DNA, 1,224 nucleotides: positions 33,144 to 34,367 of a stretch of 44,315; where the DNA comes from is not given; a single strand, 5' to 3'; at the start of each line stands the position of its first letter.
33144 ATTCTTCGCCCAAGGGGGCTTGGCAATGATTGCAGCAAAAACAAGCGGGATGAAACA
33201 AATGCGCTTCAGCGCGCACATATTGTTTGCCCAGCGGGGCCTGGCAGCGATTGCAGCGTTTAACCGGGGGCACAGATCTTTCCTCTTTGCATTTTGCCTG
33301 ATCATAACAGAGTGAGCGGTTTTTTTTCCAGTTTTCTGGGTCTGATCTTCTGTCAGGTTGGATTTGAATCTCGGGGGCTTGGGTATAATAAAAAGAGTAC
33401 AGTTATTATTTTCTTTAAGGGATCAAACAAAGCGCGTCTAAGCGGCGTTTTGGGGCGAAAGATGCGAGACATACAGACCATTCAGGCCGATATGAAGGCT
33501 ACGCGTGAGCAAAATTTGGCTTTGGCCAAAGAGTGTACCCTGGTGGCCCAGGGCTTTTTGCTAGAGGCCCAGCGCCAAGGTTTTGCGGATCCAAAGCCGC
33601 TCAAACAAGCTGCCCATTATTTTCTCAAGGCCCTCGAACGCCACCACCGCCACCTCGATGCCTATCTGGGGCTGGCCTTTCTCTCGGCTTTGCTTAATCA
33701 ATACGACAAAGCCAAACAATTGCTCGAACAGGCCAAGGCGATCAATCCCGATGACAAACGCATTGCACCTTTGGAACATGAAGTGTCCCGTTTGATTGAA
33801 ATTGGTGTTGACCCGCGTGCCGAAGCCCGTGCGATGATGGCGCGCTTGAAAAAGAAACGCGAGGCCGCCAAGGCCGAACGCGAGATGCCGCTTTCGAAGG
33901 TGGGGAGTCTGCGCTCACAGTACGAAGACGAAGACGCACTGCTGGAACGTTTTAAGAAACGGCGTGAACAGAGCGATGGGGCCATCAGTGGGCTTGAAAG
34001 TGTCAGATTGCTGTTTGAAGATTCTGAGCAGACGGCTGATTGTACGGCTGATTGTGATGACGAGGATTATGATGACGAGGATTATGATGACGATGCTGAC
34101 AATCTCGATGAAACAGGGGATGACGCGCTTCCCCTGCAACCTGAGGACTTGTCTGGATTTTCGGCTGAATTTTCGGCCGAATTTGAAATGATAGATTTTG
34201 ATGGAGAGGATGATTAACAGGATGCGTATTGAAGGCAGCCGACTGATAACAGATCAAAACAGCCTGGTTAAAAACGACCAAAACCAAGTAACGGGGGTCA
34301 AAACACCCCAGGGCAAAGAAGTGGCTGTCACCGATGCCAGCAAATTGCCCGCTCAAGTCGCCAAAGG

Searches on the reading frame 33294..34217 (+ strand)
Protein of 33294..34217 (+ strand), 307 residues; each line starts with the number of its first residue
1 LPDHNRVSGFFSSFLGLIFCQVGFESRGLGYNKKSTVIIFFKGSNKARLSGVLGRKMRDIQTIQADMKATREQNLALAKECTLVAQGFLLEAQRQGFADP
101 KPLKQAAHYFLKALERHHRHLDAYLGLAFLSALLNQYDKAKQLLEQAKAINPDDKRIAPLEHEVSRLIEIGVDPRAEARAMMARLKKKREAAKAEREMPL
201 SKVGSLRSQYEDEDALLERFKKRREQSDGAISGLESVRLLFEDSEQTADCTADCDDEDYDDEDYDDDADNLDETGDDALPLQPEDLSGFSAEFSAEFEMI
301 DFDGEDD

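Call 20: search_protein_families(library=pfam, proteins=[window:33294-34217:+], max_evalue=0.01)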
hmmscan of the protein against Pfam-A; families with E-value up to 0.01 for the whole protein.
window:33294-34217:+ (307 aa): 6 families
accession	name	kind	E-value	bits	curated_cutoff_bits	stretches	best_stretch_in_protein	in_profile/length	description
PF14559.12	TPR_19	-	4.4e-07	30.6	25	1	104-158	8-62/68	Tetratricopeptide repeat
PF00515.34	TPR_1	-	0.00015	21.8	27.8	1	122-154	2-34/34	Tetratricopeptide repeat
PF13431.12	TPR_17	-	0.00031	21.2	24.4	1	109-142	1-34/34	Tetratricopeptide repeat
PF07719.23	TPR_2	-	0.0013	19.1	27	1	122-154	2-34/34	Tetratricopeptide repeat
PF13181.12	TPR_8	-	0.0072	16.9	25.7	1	122-154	2-34/34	Tetratricopeptide repeat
PF13432.12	TPR_16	-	0.0085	17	32.7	0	105-154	15-64/65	Tetratricopeptide repeat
